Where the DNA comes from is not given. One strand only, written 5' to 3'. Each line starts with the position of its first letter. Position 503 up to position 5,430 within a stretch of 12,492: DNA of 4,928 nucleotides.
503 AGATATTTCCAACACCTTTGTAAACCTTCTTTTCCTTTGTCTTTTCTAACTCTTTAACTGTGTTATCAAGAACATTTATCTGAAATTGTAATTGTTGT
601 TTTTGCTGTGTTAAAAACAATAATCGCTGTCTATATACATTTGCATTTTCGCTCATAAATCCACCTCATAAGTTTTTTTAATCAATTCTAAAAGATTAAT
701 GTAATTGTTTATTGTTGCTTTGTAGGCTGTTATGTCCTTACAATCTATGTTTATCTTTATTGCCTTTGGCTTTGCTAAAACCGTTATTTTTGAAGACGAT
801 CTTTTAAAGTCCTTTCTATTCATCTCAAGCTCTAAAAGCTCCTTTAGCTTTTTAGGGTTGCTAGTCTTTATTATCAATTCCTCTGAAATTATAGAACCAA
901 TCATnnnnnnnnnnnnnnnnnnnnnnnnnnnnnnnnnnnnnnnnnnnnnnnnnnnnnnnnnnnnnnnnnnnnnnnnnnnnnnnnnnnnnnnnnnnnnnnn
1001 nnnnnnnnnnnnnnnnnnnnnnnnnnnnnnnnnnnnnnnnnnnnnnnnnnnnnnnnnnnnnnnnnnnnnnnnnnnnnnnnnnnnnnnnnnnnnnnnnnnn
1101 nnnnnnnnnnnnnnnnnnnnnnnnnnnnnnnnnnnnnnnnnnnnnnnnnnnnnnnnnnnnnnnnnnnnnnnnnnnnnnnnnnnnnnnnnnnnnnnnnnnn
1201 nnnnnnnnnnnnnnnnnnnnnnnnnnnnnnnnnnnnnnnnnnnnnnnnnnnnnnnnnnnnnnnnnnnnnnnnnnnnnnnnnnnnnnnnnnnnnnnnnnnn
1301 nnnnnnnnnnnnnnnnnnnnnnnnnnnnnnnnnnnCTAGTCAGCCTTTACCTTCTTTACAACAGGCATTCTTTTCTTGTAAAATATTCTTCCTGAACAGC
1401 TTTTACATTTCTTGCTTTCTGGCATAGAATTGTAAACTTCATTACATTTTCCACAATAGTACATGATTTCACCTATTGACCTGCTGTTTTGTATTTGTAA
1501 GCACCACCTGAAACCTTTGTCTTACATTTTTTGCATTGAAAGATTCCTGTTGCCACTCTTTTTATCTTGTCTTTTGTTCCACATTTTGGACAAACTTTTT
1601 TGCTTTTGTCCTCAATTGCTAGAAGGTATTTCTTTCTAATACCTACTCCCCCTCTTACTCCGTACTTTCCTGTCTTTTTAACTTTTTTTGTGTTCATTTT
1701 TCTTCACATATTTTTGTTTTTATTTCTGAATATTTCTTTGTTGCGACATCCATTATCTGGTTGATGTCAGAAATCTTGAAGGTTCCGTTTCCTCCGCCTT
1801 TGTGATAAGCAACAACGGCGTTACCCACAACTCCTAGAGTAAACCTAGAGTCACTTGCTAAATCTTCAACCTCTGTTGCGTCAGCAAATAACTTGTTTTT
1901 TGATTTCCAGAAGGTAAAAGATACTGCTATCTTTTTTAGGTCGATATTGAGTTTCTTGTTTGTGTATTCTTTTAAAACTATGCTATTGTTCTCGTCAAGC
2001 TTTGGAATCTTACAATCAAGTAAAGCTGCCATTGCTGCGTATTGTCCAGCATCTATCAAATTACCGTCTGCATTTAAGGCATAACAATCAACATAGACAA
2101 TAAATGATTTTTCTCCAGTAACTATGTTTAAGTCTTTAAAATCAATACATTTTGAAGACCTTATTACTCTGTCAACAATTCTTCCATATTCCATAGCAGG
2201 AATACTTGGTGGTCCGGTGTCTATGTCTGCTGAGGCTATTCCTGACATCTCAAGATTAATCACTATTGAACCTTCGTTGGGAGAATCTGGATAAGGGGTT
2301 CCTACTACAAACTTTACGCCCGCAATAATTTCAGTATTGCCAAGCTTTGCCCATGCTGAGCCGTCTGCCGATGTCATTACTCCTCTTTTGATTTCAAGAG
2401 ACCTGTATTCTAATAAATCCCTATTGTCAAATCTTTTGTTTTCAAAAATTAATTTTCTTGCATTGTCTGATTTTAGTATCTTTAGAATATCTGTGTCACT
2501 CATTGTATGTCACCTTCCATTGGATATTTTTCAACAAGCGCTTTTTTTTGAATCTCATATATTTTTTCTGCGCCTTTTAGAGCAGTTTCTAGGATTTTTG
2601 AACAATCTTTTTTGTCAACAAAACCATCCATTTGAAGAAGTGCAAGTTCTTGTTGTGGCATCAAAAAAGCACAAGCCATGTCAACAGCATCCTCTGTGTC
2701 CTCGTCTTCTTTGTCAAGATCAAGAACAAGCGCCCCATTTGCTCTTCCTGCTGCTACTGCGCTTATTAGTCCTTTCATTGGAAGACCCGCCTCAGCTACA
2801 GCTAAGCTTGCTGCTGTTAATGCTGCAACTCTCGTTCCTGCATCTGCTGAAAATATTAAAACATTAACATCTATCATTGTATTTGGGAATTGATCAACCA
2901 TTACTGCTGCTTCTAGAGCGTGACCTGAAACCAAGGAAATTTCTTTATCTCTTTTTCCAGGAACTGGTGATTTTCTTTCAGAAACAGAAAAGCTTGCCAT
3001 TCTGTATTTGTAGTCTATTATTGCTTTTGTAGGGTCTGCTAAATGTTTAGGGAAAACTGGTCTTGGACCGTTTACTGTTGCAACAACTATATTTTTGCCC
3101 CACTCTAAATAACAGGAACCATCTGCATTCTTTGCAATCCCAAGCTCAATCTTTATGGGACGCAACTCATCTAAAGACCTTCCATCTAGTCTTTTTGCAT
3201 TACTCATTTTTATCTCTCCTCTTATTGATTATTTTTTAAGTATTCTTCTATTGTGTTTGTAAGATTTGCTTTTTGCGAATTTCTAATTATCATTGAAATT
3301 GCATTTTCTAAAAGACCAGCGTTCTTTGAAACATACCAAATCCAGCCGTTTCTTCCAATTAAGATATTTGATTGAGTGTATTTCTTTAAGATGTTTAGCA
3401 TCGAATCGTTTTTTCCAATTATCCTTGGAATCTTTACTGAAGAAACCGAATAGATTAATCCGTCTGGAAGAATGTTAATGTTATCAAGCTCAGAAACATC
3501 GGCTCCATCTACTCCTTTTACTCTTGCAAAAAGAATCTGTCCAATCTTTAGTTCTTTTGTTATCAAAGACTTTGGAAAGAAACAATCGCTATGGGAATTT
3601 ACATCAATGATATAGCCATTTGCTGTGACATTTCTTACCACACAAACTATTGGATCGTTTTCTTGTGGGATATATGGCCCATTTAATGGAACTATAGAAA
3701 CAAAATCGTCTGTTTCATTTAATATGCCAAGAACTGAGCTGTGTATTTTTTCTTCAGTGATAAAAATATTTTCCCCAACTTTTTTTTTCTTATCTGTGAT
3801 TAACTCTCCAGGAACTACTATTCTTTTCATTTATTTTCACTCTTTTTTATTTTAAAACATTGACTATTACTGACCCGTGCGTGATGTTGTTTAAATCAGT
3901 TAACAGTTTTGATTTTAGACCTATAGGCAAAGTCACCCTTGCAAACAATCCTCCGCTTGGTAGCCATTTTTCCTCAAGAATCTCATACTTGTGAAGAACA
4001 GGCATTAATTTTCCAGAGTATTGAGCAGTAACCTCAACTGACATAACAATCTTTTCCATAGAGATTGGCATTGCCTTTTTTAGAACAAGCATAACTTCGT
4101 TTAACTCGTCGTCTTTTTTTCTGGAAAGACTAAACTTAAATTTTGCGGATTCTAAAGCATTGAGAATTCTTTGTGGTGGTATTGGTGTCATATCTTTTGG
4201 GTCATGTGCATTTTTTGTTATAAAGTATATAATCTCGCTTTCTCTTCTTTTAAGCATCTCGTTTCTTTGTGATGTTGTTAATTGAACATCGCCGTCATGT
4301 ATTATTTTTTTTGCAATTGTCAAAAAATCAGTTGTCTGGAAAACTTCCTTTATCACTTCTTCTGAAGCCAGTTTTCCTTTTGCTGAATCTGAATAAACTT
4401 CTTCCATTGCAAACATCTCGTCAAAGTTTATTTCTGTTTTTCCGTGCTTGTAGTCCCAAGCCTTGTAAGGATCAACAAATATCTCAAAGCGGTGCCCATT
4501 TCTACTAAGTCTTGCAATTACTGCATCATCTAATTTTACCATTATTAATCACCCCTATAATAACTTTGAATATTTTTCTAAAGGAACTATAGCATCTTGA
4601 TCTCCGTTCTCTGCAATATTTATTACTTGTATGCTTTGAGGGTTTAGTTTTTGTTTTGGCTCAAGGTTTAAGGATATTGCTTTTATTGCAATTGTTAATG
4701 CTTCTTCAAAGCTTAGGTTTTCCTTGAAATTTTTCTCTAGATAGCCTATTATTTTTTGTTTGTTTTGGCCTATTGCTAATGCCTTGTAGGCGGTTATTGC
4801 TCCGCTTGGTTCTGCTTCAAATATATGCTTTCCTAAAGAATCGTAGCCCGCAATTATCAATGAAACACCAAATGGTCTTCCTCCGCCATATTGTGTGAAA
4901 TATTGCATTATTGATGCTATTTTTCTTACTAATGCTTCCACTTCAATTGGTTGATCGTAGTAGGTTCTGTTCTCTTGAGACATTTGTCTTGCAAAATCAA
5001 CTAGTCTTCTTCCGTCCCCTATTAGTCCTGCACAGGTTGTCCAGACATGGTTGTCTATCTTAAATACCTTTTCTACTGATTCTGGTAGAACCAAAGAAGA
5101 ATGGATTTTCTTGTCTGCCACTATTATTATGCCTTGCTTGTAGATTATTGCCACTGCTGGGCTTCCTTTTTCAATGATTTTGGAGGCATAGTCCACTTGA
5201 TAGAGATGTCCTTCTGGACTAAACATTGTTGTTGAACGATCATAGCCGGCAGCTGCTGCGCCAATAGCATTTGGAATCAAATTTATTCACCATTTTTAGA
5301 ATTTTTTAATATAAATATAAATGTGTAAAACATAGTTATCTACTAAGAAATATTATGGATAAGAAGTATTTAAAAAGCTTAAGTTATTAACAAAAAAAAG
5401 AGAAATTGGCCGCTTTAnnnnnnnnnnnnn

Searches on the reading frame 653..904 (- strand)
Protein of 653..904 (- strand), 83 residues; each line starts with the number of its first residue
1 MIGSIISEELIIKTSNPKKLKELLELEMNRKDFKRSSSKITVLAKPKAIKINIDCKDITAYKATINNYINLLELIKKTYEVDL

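Call 61: search_protein_families(library=pfam, proteins=[window:653-904:-], max_evalue=0.01)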
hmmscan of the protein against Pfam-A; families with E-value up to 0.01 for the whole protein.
window:653-904:- (83 aa): 1 family
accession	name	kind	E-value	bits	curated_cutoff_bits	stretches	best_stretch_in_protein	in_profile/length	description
PF09341.15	Pcc1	-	8.6e-05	23.3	20.9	1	24-80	21-75/75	Transcription factor Pcc1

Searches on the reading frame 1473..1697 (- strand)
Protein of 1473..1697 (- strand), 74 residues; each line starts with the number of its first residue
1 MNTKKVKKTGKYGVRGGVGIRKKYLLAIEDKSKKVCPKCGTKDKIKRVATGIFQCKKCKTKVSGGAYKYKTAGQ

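Call 61: search_protein_families(library=pfam, proteins=[window:1473-1697:-], max_evalue=0.01)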
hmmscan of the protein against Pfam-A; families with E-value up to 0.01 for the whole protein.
window:1473-1697:- (74 aa): 5 families
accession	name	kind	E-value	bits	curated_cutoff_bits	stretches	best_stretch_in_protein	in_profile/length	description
PF01780.25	Ribosomal_L37ae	-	4.9e-18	65.4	21.9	1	2-72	1-71/85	Ribosomal L37ae protein family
PF12760.12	Zn_ribbon_IS1595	-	2.2e-06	27.9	25.4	1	31-60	16-45/46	Transposase zinc-ribbon domain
PF07282.18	Cas12f1-like_TNB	-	0.00093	19.7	26.3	1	29-61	24-49/60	Cas12f1-like, TNB domain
PF09723.15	Zn_ribbon_8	-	0.0022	18.4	34.4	0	28-43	21-36/41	Zinc ribbon domain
PF08271.17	Zn_Ribbon_TF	-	0.0092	15.9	29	0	35-58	2-25/43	TFIIB zinc-binding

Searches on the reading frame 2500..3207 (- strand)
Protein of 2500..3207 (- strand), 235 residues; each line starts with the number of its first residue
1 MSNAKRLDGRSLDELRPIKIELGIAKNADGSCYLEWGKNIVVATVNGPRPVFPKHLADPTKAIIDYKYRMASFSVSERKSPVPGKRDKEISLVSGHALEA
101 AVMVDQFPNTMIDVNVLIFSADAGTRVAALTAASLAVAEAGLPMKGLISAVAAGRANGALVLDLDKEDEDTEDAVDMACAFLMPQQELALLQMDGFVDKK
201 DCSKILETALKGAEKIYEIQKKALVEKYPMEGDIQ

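Call 61: search_protein_families(library=pfam, proteins=[window:2500-3207:-], max_evalue=0.01)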
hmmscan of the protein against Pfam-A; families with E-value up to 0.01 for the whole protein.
window:2500-3207:- (235 aa): 2 families
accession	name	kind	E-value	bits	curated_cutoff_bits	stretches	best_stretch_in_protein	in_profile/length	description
PF01138.27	RNase_PH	-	6.4e-30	104.7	25.5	1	14-143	1-130/130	3' exoribonuclease family, domain 1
PF03725.20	RNase_PH_C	-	0.0012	19.2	20.8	1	147-212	2-67/67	3' exoribonuclease family, domain 2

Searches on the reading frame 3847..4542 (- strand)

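Call 3: search_protein_families(library=pfam, proteins=[window:3847-4542:-], max_evalue=0.01)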
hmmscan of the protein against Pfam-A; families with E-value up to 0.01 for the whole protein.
window:3847-4542:- (231 aa): 3 families
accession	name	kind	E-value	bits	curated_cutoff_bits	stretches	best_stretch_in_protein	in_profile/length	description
PF01172.24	SBDS_N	-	8.5e-23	80.5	24.6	1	7-93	2-87/88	Shwachman-Bodian-Diamond syndrome (SBDS) N-terminal domain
PF09377.16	SBDS_domain_II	-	1.8e-10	41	27.2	1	103-162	2-61/62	SBDS protein, domain II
PF20268.4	SBDS_C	-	0.0028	18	27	1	167-231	3-70/71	SBDS protein, C-terminal domain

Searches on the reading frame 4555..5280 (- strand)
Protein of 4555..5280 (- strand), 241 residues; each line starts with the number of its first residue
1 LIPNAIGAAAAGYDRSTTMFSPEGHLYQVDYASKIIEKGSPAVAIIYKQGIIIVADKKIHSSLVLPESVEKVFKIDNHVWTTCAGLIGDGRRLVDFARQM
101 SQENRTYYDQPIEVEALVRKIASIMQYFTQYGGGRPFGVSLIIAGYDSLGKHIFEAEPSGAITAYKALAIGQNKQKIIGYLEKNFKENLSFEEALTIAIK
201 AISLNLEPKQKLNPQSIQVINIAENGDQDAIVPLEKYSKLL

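Call 3: search_protein_families(library=pfam, proteins=[window:4555-5280:-], max_evalue=0.01)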
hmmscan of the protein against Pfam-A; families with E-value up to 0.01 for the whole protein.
window:4555-5280:- (241 aa): 2 families
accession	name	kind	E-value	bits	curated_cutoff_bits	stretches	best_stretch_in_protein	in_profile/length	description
PF00227.31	Proteasome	-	6e-53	179.7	22.4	1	37-219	2-186/189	Proteasome subunit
PF10584.14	Proteasome_A_N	-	2.3e-11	43.6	27.7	1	13-32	1-20/23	Proteasome subunit A N-terminal signature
